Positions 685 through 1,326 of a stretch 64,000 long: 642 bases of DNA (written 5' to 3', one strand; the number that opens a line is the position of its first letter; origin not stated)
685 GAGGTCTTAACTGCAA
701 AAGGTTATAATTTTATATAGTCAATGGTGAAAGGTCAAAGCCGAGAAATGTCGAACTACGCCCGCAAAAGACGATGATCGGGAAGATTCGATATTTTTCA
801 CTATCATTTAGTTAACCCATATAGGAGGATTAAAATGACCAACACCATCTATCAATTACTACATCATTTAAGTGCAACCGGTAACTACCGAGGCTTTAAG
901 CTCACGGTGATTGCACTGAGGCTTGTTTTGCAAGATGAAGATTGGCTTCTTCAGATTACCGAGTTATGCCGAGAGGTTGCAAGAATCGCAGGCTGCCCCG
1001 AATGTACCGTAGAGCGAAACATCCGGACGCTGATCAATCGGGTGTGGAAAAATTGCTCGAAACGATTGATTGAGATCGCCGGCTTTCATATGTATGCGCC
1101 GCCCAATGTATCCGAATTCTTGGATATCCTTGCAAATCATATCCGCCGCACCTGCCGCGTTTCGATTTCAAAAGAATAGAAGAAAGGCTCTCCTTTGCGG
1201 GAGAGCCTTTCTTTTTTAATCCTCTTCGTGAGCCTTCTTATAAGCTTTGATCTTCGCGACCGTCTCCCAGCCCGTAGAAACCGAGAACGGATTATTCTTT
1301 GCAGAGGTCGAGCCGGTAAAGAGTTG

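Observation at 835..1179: Receiver-less Spo0A effector-domain gene at the attL end, positioned for read-through from the cotJ operon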

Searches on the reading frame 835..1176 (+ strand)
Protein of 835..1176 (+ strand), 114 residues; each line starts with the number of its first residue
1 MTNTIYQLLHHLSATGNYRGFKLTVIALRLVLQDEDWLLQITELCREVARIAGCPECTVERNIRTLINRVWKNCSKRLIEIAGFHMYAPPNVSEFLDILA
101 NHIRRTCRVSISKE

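Call 3: search_protein_families(library=pfam, proteins=[window:835-1176:+], max_evalue=1)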
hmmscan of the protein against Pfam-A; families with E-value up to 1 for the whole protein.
window:835-1176:+ (114 aa): 4 families
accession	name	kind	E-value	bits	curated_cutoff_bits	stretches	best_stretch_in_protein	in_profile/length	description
PF08769.17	Spo0A_C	-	1.8e-18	66.9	25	1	5-103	1-104/104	Sporulation initiation factor Spo0A C terminal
PF05599.16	Deltaretro_Tax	-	0.0083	17.1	25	1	57-94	10-47/87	Deltaretrovirus Tax protein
PF10163.14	EnY2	-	0.063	14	27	1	9-60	5-53/83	Transcription factor e(y)2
PF09516.16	RE_CfrBI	-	0.23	11.2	25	1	4-48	3-47/257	CfrBI restriction endonuclease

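Call 4: search_protein_families(library=ncbifam, proteins=[window:835-1176:+], max_evalue=1)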
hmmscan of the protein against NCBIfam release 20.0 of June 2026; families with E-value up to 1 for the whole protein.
window:835-1176:+ (114 aa): 1 family
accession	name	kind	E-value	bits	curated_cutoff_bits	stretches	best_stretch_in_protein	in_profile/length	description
TIGR02875.1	spore_0_A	equivalog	1.1e-05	24.8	200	1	4-109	151-261/262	sporulation transcription factor Spo0A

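Call 5: search_protein_families(library=phrogs, proteins=[window:835-1176:+], max_evalue=1)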
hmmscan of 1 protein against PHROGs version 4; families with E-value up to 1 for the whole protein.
window:835-1176:+ (114 aa): 3 families
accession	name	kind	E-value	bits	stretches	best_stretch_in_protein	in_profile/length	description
phrog_24603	-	unknown function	2.6e-18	67.2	1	1-104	1-106/111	-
phrog_37855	-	unknown function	0.0042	17.2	1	4-104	163-268/278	-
phrog_27030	-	unknown function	0.22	12.4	1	39-102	65-125/148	-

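Call 11: search_dna_similar(query=window:835-1176:+, collection=phages, mode=protein, max_evalue=0.001, max_rows=40)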
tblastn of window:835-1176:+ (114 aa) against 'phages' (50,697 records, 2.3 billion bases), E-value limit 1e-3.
No match.

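Call 12: find_homologous_proteins(query=window:835-1176:+, max_evalue=0.001)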
Query window:835-1176:+ (114 aa): 11 proteins with E <= 0.001 among 17 candidates.
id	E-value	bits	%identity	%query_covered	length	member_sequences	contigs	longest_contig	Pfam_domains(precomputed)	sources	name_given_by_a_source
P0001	4.1e-71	254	100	100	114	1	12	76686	PF08769.18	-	-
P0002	5.0e-61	221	85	100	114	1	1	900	PF08769.18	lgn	-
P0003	6.4e-58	211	81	99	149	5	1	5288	PF08769.18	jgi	jgi:hypothetical protein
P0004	2.9e-54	200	77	99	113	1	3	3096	PF08769.18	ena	-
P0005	2.1e-52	194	73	96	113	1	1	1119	PF08769.18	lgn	-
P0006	1.6e-24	104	56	92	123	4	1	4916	PF08769.18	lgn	-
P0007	2.4e-23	100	53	92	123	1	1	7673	PF08769.18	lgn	-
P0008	3.6e-21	93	50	91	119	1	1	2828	PF08769.18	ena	-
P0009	2.5e-11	61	42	88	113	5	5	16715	PF08769.18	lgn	-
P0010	5.6e-10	57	40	88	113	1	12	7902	PF08769.18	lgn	-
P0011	7.9e-9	53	41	89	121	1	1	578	PF08769.18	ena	-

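Call 14: find_encoding_contigs(protein=P0001, flank=10000, max_places=10)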
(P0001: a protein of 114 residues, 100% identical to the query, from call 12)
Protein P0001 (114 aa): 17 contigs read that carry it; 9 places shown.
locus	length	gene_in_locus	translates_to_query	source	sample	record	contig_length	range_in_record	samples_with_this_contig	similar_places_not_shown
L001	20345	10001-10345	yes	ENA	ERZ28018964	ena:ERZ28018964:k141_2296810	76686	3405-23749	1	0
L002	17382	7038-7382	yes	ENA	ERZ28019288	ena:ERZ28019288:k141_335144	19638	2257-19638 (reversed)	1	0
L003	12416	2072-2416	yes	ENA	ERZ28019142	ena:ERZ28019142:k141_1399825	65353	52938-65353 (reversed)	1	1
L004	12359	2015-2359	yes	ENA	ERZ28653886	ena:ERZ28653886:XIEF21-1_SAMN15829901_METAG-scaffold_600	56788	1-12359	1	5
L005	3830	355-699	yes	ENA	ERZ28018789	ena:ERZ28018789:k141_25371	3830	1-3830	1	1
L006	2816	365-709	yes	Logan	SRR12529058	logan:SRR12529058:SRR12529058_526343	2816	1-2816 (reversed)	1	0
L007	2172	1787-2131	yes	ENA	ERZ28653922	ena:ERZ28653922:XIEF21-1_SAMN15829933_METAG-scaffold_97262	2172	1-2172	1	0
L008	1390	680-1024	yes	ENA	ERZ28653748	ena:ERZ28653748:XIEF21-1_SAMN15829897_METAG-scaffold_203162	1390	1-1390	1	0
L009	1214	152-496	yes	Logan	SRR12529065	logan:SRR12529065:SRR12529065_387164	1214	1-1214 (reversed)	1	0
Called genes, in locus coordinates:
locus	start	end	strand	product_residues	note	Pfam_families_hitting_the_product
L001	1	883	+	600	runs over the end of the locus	PF00009:GTP_EFTU, PF03144:GTP_EFTU_D2, PF00679:EFG_C, PF06421:LepA_C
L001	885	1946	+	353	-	PF04055:Radical_SAM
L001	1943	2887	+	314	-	PF06325:PrmA, PF13489:Methyltransf_23 (faint), PF05175:MTS, PF03602:Cons_hypoth95 (weak), PF13847:Methyltransf_31, PF08241:Methyltransf_11 (weak), PF08242:Methyltransf_12 (weak), PF13649:Methyltransf_25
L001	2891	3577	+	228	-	PF20260:PUA_4, PF04452:Methyltrans_RNA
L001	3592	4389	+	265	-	-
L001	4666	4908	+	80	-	PF03840:SecG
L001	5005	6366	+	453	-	PF01488:Shikimate_DH (faint), PF02254:TrkA_N, PF03807:F420_oxidored (faint), PF13241:NAD_binding_7 (faint), PF02080:TrkA_C, PF02254:TrkA_N, PF02080:TrkA_C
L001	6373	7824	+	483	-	PF02386:TrkH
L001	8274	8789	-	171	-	-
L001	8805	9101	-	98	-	-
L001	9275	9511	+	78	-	PF11007:CotJA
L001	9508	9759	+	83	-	PF12652:CotJB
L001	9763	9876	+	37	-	PF05067:Mn_catalase (weak)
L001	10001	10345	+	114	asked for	PF08769:Spo0A_C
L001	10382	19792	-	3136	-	PF18857:LPD38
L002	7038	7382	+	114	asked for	PF08769:Spo0A_C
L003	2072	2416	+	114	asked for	PF08769:Spo0A_C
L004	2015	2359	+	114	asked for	PF08769:Spo0A_C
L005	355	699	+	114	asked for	PF08769:Spo0A_C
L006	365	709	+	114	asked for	PF08769:Spo0A_C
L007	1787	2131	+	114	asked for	PF08769:Spo0A_C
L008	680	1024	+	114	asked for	PF08769:Spo0A_C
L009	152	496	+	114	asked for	PF08769:Spo0A_C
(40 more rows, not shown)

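Call 15: find_encoding_contigs(protein=P0009, flank=10000, max_places=6)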
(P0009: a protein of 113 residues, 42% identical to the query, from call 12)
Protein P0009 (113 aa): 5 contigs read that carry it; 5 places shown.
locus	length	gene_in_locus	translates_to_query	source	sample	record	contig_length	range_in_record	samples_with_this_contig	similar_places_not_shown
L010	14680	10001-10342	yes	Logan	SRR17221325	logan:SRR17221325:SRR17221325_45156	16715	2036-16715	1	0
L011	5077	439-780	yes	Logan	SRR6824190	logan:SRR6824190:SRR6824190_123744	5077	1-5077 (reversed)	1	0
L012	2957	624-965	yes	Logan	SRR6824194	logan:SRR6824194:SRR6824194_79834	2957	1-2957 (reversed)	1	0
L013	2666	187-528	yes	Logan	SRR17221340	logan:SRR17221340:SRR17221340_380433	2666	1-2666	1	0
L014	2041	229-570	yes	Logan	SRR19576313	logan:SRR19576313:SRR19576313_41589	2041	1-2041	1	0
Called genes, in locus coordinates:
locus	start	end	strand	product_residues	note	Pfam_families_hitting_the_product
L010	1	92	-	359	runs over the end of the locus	PF18980:DUF5716_C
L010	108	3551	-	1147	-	PF18984:DUF5717_N, PF18983:DUF5717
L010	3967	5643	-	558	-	PF00082:Peptidase_S8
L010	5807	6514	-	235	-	-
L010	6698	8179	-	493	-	PF00883:Peptidase_M17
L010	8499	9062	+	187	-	-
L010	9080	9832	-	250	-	PF03372:Exo_endo_phos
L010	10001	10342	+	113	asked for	PF08769:Spo0A_C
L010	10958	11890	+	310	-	PF01699:Na_Ca_ex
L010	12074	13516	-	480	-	PF03816:LytR_cpsA_psr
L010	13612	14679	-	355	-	?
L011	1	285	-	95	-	?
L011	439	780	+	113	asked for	PF08769:Spo0A_C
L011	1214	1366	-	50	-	-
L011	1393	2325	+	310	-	PF01699:Na_Ca_ex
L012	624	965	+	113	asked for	PF08769:Spo0A_C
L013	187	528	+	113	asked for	PF08769:Spo0A_C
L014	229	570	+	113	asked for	PF08769:Spo0A_C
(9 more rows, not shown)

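Call 16: find_encoding_contigs(protein=P0007, flank=10000, max_places=4)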
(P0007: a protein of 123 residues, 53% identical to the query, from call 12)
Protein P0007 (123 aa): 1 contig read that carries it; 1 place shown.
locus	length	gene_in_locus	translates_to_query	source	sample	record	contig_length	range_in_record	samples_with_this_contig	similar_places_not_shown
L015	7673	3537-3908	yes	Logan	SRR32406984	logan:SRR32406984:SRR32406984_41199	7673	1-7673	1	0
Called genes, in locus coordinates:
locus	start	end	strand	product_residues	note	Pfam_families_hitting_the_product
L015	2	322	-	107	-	?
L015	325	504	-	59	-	-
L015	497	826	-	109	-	PF12961:DUF3850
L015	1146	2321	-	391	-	PF00249:Myb_DNA-binding (faint), PF13921:Myb_DNA-bind_6 (faint), PF13936:HTH_38 (faint)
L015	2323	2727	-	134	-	PF09643:YopX (weak)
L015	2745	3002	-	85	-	-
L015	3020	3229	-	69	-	-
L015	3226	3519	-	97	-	-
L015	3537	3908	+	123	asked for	PF08769:Spo0A_C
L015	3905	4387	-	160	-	-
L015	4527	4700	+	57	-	-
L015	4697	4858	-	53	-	-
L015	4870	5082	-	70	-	PF12844:HTH_19, PF01381:HTH_3, PF13412:HTH_24 (weak), PF13560:HTH_31 (weak)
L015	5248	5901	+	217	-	PF12844:HTH_19, PF13560:HTH_31, PF01381:HTH_3, PF00717:Peptidase_S24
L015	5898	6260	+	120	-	-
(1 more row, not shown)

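Call 17: find_encoding_contigs(protein=P0003, flank=10000, max_places=4)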
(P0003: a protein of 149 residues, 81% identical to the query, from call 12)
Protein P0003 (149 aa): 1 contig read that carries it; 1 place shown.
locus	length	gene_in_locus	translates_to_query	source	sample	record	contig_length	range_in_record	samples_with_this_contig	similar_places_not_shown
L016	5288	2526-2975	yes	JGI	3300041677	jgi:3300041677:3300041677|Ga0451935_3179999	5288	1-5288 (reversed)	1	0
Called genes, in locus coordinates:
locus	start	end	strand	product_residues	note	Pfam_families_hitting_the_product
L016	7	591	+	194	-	PF00717:Peptidase_S24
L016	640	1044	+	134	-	-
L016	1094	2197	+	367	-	PF00589:Phage_integrase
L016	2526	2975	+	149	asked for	PF08769:Spo0A_C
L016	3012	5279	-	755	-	PF18857:LPD38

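Call 22: search_solved_structures(query=window:835-1176:+, max_evalue=1, show_alignments=3)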
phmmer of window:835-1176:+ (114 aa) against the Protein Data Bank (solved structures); distinct sequences matched with E-value up to 1: 3.
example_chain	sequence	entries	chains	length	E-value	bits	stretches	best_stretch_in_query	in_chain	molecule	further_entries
1fc3_A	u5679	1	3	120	0.0053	20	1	4-105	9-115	SPO0A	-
1lq1_A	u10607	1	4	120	0.0092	19.3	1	4-105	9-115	Stage 0 sporulation protein A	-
5cwd_A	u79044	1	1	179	0.06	16.6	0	34-75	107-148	Designed helical repeat protein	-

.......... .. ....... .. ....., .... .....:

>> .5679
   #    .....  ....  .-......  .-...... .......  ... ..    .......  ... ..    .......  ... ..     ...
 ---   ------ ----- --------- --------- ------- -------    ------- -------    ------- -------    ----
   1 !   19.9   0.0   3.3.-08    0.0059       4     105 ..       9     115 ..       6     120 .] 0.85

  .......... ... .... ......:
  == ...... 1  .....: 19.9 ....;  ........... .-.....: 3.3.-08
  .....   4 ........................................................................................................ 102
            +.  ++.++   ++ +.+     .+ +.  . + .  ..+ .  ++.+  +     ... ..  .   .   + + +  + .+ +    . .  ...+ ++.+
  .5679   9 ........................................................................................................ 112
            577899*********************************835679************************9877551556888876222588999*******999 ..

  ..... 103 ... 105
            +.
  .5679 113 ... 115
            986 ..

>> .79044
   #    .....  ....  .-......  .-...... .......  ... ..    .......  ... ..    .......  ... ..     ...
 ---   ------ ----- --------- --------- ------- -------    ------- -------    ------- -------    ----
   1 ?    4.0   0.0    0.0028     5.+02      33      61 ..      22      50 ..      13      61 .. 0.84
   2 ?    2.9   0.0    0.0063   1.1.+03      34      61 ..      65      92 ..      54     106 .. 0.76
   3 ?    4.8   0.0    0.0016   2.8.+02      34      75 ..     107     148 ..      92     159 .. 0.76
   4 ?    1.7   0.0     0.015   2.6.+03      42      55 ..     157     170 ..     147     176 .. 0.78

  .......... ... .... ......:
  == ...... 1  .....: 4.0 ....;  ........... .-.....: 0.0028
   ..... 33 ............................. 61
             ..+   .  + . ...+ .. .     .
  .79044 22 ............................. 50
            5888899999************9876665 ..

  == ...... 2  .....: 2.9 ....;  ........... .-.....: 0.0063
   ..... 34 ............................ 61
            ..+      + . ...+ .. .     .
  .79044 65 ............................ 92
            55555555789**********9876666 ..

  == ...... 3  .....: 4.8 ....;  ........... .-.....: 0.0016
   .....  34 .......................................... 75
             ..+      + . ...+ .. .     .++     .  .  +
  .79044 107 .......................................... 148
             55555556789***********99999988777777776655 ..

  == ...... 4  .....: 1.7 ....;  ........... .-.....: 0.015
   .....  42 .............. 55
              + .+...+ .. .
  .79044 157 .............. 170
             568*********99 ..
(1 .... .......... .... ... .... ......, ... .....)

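Call 30: find_related_loci(query=A1, collection=viral_contigs, flank=6000)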
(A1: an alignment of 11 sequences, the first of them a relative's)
Query A1 (114 aa) in viral_contigs; peptide patterns used: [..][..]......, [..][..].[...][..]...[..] (x = any residue, [..] = any of these).
64 stretches matched a pattern; 11 encode a relative of the query (tblastn E <= 1e-3); 11 distinct loci.
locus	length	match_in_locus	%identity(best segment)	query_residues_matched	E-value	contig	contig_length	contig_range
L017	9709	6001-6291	41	4-99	4e-19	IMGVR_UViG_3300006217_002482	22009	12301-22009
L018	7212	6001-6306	35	3-103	2e-14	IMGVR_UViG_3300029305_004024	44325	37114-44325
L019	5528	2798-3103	33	3-103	1e-12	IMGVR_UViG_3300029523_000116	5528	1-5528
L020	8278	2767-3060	35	8-103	3e-12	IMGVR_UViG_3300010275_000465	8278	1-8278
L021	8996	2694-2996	32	7-105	2e-11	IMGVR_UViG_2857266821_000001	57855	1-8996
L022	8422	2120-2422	32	7-105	2e-11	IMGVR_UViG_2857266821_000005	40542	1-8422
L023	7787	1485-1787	32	7-105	2e-11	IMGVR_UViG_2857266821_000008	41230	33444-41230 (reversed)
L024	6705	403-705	31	7-105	2e-11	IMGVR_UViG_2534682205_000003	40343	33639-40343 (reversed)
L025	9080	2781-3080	32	8-105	3e-11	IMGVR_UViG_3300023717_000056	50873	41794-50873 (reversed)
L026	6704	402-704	31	7-105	5e-11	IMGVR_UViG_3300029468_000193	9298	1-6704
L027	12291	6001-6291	36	8-103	3e-10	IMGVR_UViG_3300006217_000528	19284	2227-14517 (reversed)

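Call 31: find_encoding_contigs(protein=P0004, flank=5000, max_places=4)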
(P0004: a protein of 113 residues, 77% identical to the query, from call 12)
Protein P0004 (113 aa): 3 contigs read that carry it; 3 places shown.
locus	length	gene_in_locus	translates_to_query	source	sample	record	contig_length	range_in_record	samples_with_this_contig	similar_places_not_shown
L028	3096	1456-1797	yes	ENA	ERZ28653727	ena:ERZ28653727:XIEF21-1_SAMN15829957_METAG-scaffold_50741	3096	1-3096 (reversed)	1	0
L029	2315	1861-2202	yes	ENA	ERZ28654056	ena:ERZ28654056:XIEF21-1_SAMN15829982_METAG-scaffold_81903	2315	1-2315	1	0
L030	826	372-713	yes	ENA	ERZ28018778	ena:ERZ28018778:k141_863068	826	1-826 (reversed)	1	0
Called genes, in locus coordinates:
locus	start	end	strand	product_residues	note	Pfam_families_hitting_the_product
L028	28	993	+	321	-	PF00589:Phage_integrase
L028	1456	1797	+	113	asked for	PF08769:Spo0A_C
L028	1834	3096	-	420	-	?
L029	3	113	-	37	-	?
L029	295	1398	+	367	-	PF00589:Phage_integrase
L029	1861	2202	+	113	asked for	PF08769:Spo0A_C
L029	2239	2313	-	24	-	?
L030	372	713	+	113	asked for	PF08769:Spo0A_C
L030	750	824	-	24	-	?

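Call 34: find_related_loci(query=A1, collection=genome_contigs, flank=8000)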
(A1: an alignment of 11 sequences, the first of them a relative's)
Query A1 (114 aa) in genome_contigs; peptide patterns used: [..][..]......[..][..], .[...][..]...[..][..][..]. (x = any residue, [..] = any of these).
384 stretches matched a pattern; 186 encode a relative of the query (tblastn E <= 1e-3); the best 80 are kept; 80 distinct loci.
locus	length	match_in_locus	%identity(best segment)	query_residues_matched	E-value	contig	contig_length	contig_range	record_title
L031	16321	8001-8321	52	1-106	1e-29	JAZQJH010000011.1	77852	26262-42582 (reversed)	MAG: Eubacteriales bacterium isolate T1900044621_TS20190087.MAGScoT_cleanbin_000007 SGB_886_k141_446359, whole genome sh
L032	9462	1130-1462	45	1-110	3e-26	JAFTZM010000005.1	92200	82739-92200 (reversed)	MAG: Clostridia bacterium isolate RGIG4291 Roe_deer_Colon.Co__c549887, whole genome shotgun sequence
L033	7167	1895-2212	49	1-105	2e-25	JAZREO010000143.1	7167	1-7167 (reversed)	MAG: Eubacteriales bacterium isolate T1900045499_YK20190193.MAGScoT_cleanbin_000006 SGB_7474_k141_2700738, whole genome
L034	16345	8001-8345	41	1-114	3e-25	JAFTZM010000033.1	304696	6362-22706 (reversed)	MAG: Clostridia bacterium isolate RGIG4291 Roe_deer_Colon.Co__c1731422, whole genome shotgun sequence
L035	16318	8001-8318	45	1-105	3e-24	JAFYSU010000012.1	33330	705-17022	MAG: Oscillospiraceae bacterium isolate RGIG7389 Water_buffalos_Cecum.Co__c694556, whole genome shotgun sequence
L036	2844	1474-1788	45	1-104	2e-22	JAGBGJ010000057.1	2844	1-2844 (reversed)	MAG: Clostridia bacterium isolate RGIG9094 Water_deer_Rectum.Co__c904151, whole genome shotgun sequence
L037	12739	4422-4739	46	8-113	2e-22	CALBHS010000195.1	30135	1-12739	MAG TPA_asm: uncultured Clostridia bacterium isolate SRR1747043_bin.37_CONCOCT_v1.1_MAG genome assembly, contig: ERZ8082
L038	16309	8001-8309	46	5-106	6e-22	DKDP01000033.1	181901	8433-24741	MAG TPA_asm: Ruminococcaceae bacterium UBA6845 UBA6845_contig_951, whole genome shotgun sequence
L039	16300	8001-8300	43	8-106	1e-21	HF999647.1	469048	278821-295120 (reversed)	Ruminococcus sp. CAG:488 genomic scaffold, scf48, whole genome shotgun sequence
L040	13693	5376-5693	42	1-105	2e-21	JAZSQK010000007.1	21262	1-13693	MAG: Acutalibacteraceae bacterium isolate T1900044543_TS20190009.MAGScoT_cleanbin_000007 SGB_91_k141_473010, whole genom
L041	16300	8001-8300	42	8-106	2e-21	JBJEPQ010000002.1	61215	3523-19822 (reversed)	MAG: Acutalibacteraceae bacterium isolate FUKU07_bin.010 NODE_102_length_61215_cov_18.308421, whole genome shotgun seque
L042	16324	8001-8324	41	4-110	4e-21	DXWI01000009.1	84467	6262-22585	MAG TPA_asm: Clostridiales bacterium isolate HRGM_Genome_3519 HRGM_Genome_3519_9, whole genome shotgun sequence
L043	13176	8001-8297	41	8-105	4e-21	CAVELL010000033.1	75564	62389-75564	Eggerthellaceae bacterium isolate H07676-L1_cleanbin_000001 genome assembly, contig: Spades_H07676-L1_contig_185, whole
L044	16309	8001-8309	42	5-106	1e-20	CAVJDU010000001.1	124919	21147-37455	uncultured Coriobacteriaceae bacterium isolate H07682-L1_cleanbin_000007 genome assembly, contig: Spades_H07682-L1_conti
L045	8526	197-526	40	5-114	1e-20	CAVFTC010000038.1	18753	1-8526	Bacteroides faecis isolate H07647-L1_cleanbin_000006 genome assembly, contig: Spades_H07647-L1_contig_1999, whole genome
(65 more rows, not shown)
